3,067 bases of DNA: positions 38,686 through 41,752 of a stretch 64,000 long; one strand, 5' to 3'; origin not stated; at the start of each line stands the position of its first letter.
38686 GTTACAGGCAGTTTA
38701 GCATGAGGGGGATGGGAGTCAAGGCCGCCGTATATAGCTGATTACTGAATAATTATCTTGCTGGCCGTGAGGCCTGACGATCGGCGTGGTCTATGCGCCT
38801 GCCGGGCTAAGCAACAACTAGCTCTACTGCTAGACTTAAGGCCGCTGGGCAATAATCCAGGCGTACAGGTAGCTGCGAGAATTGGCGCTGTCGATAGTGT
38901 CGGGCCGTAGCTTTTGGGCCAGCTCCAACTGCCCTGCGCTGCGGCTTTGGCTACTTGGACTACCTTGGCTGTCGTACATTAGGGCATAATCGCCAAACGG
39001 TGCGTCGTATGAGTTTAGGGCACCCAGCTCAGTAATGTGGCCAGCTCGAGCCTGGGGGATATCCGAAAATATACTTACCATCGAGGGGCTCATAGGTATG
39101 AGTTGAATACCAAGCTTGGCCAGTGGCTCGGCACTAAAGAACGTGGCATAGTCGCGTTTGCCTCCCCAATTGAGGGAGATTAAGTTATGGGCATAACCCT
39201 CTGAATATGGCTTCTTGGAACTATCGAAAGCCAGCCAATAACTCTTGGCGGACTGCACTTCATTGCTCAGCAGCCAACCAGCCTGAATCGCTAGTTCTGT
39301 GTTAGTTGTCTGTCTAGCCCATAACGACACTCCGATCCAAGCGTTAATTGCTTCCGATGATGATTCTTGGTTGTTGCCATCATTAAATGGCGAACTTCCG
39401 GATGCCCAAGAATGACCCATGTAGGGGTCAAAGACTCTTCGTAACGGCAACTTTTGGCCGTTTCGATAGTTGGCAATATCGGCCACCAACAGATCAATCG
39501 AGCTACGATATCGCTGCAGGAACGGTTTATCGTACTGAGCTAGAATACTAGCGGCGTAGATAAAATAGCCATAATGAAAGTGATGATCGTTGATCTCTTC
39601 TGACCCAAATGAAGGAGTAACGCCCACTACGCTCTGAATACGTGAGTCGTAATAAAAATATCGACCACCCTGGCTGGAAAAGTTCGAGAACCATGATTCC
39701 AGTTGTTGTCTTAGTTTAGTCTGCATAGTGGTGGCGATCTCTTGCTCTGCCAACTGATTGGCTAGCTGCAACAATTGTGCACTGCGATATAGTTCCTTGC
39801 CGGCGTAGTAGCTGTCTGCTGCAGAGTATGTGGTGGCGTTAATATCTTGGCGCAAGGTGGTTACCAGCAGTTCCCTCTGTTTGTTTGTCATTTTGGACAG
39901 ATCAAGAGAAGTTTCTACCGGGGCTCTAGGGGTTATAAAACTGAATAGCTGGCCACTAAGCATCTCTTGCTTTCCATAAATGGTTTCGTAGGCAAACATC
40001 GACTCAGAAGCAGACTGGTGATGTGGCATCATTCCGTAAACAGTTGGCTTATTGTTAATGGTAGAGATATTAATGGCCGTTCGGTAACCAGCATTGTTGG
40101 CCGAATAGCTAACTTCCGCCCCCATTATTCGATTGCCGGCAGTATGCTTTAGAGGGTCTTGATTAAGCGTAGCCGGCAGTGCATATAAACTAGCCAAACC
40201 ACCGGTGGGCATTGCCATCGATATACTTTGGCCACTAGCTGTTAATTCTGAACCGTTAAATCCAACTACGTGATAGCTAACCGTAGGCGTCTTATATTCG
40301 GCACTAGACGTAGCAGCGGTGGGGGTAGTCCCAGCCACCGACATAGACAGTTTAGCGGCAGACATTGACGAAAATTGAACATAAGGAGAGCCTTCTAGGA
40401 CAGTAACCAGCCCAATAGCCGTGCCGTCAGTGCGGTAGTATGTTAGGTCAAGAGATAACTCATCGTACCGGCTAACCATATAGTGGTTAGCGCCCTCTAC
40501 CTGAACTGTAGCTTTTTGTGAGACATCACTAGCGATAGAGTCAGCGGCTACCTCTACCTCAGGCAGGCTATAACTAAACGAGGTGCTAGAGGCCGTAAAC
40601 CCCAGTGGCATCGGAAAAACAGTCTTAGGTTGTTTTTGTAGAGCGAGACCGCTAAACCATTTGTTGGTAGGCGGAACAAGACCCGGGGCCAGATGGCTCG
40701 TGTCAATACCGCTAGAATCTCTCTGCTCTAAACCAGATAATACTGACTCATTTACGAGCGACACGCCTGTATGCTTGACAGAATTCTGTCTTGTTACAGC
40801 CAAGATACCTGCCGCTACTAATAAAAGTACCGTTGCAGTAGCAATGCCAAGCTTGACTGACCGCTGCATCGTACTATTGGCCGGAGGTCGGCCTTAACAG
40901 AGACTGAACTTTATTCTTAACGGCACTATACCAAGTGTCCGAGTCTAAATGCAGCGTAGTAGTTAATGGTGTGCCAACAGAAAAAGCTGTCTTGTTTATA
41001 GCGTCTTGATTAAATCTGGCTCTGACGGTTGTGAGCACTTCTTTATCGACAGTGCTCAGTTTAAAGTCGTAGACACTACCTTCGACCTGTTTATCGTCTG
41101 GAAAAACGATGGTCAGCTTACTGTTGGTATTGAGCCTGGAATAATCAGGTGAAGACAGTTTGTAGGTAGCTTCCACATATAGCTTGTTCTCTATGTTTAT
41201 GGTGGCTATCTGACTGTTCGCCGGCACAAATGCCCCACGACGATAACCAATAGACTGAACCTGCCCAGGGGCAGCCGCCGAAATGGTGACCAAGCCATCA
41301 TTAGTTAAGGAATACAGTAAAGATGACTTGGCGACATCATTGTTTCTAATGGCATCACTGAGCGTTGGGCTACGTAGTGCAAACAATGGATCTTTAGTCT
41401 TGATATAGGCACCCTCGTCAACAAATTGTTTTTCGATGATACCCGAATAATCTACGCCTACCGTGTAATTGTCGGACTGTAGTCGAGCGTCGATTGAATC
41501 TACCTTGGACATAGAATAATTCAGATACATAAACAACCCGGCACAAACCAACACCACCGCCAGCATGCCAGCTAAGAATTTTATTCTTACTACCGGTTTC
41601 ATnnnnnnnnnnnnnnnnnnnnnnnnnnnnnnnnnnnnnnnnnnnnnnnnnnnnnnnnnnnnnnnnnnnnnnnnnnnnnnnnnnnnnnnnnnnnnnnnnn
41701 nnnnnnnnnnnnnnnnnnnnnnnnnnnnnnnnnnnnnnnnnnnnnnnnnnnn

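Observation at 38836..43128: GT2 synthase + hairpin-less MFP + GH81 glucanase, translationally coupled: candidate beta-1,3-glucan synthesis/export/trimming operon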

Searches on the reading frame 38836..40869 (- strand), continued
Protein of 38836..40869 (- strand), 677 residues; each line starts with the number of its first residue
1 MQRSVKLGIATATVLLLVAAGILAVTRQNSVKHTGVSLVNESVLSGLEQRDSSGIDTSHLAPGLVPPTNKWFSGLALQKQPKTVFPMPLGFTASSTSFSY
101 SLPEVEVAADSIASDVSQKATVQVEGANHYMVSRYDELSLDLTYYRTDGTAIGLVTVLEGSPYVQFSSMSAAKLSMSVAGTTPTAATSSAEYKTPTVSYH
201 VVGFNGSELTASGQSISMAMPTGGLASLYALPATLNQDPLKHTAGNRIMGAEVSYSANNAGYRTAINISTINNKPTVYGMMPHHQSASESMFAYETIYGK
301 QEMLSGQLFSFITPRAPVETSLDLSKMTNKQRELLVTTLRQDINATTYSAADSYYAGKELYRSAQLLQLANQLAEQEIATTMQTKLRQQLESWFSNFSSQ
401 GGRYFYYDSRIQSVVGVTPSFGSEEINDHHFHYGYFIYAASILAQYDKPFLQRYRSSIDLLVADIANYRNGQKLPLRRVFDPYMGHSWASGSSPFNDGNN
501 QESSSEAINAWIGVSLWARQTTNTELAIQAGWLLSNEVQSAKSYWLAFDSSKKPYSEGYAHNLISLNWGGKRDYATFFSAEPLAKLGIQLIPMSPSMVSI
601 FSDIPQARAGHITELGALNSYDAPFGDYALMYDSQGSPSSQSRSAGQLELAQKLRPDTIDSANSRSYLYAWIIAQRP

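Call 16: find_related_loci(query=A1, collection=genome_contigs, flank=10000)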
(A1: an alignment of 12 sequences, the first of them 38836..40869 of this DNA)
Query A1 (677 aa) in genome_contigs; peptide patterns used: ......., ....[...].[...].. (x = any residue, [..] = any of these).
600 stretches matched a pattern (row limit reached: there are more); 591 encode a relative of the query (tblastn E <= 1e-3); the best 80 are kept; 80 distinct loci.
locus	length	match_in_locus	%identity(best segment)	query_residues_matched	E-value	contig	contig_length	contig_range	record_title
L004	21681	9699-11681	49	7-676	0e+0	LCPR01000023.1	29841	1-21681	MAG: Candidatus Saccharibacteria bacterium GW2011_GWC2_48_9 UY35_C0023, whole genome shotgun sequence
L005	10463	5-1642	51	121-674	0e+0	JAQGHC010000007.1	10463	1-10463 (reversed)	MAG: Candidatus Saccharibacteria bacterium isolate RYN_423 scaffold_1364764, whole genome shotgun sequence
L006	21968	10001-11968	39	2-675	5e-144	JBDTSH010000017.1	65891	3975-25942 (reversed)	MAG: Candidatus Saccharibacteria bacterium isolate cluster3_bin.266 NODE_925_length_65891_cov_8.304453, whole genome sho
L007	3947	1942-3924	38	3-675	2e-147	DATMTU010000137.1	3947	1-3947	MAG TPA_asm: Dongiaceae bacterium isolate SMAG_U13021 k141_835236, whole genome shotgun sequence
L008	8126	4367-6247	38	41-676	1e-141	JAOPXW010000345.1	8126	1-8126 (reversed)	MAG: Friedmanniella sp. isolate RYN_211 scaffold_1214705, whole genome shotgun sequence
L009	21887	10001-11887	39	41-675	3e-139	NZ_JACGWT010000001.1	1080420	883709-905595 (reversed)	Microlunatus kandeliicorticis strain DSM 100723 Ga0264379_01, whole genome shotgun sequence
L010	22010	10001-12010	38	1-674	3e-139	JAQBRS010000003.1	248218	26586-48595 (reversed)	MAG: Candidatus Saccharibacteria bacterium isolate RYN_407 scaffold_2989618, whole genome shotgun sequence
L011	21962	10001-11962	39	9-673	1e-137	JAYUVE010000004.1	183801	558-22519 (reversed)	MAG: Microbacteriaceae bacterium isolate GL124_DN_metabat_39_sub GL124_DN_metabat_39_sub_3, whole genome shotgun sequenc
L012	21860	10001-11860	39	47-676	8e-136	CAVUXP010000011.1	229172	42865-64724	MAG: uncultured Actinomycetota bacterium isolate MFD05684.bin.2.23 genome assembly, contig: contig_74427, whole genome s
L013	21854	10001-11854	39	47-676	1e-132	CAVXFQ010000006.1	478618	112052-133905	MAG: uncultured Actinomycetota bacterium isolate MFD02416.bin.2.174 genome assembly, contig: contig_35355, whole genome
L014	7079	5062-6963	38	43-676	3e-132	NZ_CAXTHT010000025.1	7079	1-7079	MAG: uncultured Friedmanniella sp. isolate public_SRR11456918_metawrap_bin.8 public_SRR11456918_metawrap_bin.8_25, whole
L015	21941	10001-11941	36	19-675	4e-130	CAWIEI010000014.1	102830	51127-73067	MAG: uncultured Actinomycetota bacterium isolate MFD05442.bin.3.528 genome assembly, contig: contig_21692, whole genome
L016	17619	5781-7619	38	43-672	6e-130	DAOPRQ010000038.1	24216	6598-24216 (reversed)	MAG TPA_asm: Propionicimonas sp. isolate AMR_MDS_1492 NODE_1714_length_24216_cov_13.323662, whole genome shotgun sequenc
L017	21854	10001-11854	39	43-676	8e-129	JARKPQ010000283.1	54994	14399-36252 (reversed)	MAG: Propionicimonas sp. isolate D180_maxbin.014 k141_60029, whole genome shotgun sequence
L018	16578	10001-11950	37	9-675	7e-129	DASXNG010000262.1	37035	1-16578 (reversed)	MAG TPA_asm: Galbitalea sp. isolate SMAG_U5348 k141_3194280, whole genome shotgun sequence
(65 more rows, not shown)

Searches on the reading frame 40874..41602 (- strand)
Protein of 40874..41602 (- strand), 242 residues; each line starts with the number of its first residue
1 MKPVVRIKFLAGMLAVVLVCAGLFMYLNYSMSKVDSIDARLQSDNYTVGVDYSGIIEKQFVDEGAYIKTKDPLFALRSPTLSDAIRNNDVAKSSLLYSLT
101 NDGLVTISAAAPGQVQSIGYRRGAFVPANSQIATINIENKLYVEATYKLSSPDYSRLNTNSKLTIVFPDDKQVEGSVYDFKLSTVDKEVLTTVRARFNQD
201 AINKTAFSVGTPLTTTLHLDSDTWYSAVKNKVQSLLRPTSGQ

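Call 7: search_protein_families(library=pfam, proteins=[window:40874-41602:-], max_evalue=0.01)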
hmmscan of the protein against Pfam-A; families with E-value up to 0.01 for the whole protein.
window:40874-41602:- (242 aa): 2 families
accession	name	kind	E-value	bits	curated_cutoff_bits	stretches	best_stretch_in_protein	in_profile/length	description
PF13437.12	HlyD_3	-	4.2e-07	31.1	22.2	1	106-200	1-96/106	HlyD family secretion protein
PF16576.10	HlyD_D23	-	6.3e-07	29.3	30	0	105-197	109-201/214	Barrel-sandwich domain of CusB or HlyD membrane-fusion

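Call 8: search_protein_families(library=ncbifam, proteins=[window:40874-41602:-], max_evalue=0.01)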
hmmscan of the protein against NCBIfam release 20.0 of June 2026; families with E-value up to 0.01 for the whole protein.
window:40874-41602:- (242 aa): 2 families
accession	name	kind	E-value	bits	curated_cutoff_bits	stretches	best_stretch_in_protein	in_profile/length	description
TIGR01730.1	RND_mfp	subfamily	5.1e-09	35.5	94.9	1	88-221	118-248/322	efflux RND transporter periplasmic adaptor subunit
TIGR00998.1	8a0101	subfamily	0.0018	17.3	390.8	0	106-184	206-285/334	EmrA/EmrK family multidrug efflux transporter periplasmic adaptor subunit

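Call 28: search_solved_structures(query=window:40874-41602:-, max_evalue=1, show_alignments=1)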
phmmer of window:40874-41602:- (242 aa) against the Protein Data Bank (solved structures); distinct sequences matched with E-value up to 1: 0.

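Call 43: find_homologous_proteins(query=window:40874-41602:-, max_evalue=0.001)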
Query window:40874-41602:- (242 aa): 78 proteins with E <= 0.001 among 382 candidates.
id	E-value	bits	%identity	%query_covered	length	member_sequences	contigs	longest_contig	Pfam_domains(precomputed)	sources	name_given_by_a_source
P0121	5.0e-151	518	100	100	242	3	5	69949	PF25919.1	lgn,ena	-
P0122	3.4e-129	447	83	100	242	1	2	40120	PF25919.1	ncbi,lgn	-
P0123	3.3e-114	398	76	99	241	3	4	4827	PF25919.1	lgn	-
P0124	1.6e-112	392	71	100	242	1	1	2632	PF25919.1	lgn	-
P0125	1.4e-108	380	71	99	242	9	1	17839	PF25919.1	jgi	-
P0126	2.8e-105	369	68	100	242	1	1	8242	PF25919.1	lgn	-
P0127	1.5e-103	363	67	100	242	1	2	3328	-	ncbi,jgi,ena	-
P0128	3.7e-103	362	66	100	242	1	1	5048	PF25919.1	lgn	-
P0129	1.6e-101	356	67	100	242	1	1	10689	PF25919.1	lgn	-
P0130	6.6e-101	354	66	99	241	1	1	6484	PF25919.1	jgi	jgi:multidrug resistance efflux pump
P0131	6.3e-100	351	65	99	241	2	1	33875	PF25919.1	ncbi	-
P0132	6.4e-100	351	63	100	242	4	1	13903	PF25919.1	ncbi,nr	ncbi:HlyD family efflux transporter periplasmic adaptor subunit [Candidatus Saccharibacteria bacteri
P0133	9.0e-100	351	66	97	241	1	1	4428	PF25919.1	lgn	-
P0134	2.0e-99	350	66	100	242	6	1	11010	PF25919.1,PF25917.1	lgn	-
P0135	2.9e-99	349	64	100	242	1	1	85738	PF25919.1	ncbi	-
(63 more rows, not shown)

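Call 53: predict_structure(alignment_id=A2)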
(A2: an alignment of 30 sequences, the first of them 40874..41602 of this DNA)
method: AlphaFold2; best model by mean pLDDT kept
length: 242 residues; sequences in the alignment: 30
mean_pLDDT: 83.4   pTM: 0.65
mean pLDDT of the five models: 83.4, 82.9, 82.2, 82.0, 82.0
residues with pLDDT >= 90: 88; 70-90: 122; 50-70: 28; < 50: 4
segments of 3 or more residues with pLDDT < 50: 240-242
pLDDT, mean of each block of 10 residues (from residue 1): 81 91 81 89 89 90 90 90 81 67 87 90 90 89 90 79 89 90 86 90 76 88 58 59 39
secondary structure, 60 per line:
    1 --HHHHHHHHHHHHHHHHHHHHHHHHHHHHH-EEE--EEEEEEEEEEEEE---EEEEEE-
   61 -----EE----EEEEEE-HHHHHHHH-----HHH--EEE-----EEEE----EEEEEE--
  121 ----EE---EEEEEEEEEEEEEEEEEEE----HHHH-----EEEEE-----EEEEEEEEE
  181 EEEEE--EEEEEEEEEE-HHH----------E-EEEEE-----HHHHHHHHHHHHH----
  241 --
elements in order: H3-31 E33-35 E38-50 E54-59 E72-77 H79-86 E97-99 E105-108 E113-118 E130-148 H153-156 E162-166 E172-185 E188-197 E214-218 H224-236

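Call 55: fold_search(model_id=the predicted structure, library=pdb)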
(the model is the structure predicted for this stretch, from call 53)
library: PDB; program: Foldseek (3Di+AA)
matches with E <= 10: 1143; with E <= 0.001: 68
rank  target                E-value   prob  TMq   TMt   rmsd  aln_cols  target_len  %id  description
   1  3lnn_B                2.1e-10  1.00  0.56  0.56  11.2       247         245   16  Crystal structure of ZneB from Cupriavidus metallidurans (released 2010-06-30)
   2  8zar_D                2.8e-10  1.00  0.60  0.41  28.6       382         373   11  EmrAB-TolC MFS-type tripartite multidrug efflux pump FA (released 2025-04-30)
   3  9qgy_G                9.9e-10  1.00  0.57  0.42  16.8       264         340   14  Structure of the YbjP lipoprotein bound to the MacAB-TolC tripartite efflux pump (released 2026-03-25)
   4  9v53_A1               1.0e-09  1.00  0.52  0.38  12.9       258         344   16  Structure of TolC, YbjP, and AcrABZ complex (released 2025-11-05)
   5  1vf7_H                1.1e-09  1.00  0.49  0.49  10.8       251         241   16  Crystal structure of the membrane fusion protein, MexA of the multidrug transporter (released 2004-05-25)
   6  8zar_C                2.3e-09  1.00  0.59  0.42  23.0       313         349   10  EmrAB-TolC MFS-type tripartite multidrug efflux pump FA (released 2025-04-30)
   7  3fpp_A                3.0e-09  1.00  0.59  0.54  16.8       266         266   14  Crystal structure of E.coli MacA (released 2009-04-28)
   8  1vf7_B                3.8e-09  1.00  0.48  0.50  11.0       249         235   15  Crystal structure of the membrane fusion protein, MexA of the multidrug transporter (released 2004-05-25)
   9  3fpp_B                4.0e-09  1.00  0.56  0.51  16.8       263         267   13  Crystal structure of E.coli MacA (released 2009-04-28)
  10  1t5e_A                4.0e-09  1.00  0.47  0.49  11.5       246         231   15  The structure of MexA (released 2004-05-18)
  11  2f1m_C                4.0e-09  1.00  0.47  0.46  14.3       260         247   15  Conformational flexibility in the multidrug efflux system protein AcrA (released 2006-03-21)
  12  8zal_A                4.2e-09  1.00  0.57  0.42  23.6       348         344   10  EmrAB-TolC MFS-type tripartite multidrug efflux pump EA (released 2025-04-30)
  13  1vf7_F                5.5e-09  1.00  0.48  0.49  11.1       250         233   15  Crystal structure of the membrane fusion protein, MexA of the multidrug transporter (released 2004-05-25)
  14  6iol_K                7.5e-09  1.00  0.52  0.39   9.9       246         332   16  Cryo-EM structure of multidrug efflux pump MexAB-OprM (60 degree state) (released 2019-04-03)
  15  1vf7_C                8.8e-09  1.00  0.50  0.49  11.0       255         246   14  Crystal structure of the membrane fusion protein, MexA of the multidrug transporter (released 2004-05-25)
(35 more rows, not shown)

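Call 92: search_protein_representatives(alignment_id=A2)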
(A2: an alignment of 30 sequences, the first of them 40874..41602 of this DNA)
Query: 30 sequences, 241 profile positions. Proteins with E-value up to 0.001 (for the whole library): 605; up to 1e-10: 165; up to 1e-30: 103. The best 150 are listed.
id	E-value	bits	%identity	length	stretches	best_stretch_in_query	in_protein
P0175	3.2e-112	389.8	-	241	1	1-240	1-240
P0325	4.2e-83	294.5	-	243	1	1-240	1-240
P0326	3.4e-81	288.2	-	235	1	16-237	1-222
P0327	5.1e-77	274.5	-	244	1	1-240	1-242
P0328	4.1e-71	255.2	-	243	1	1-239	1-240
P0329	2.9e-68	245.9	-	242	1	1-239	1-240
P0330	3.9e-67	242.2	-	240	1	1-239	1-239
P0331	6.8e-65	234.8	-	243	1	1-237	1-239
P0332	8.5e-65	234.5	-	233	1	11-239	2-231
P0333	4.5e-62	225.6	-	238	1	1-234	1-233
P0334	2.7e-61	223.0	-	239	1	1-229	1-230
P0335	5.1e-61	222.1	-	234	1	1-231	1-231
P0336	1.1e-60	221.1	-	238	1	1-239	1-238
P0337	6.1e-59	215.3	-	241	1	1-232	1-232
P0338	7.1e-59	215.1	-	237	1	1-239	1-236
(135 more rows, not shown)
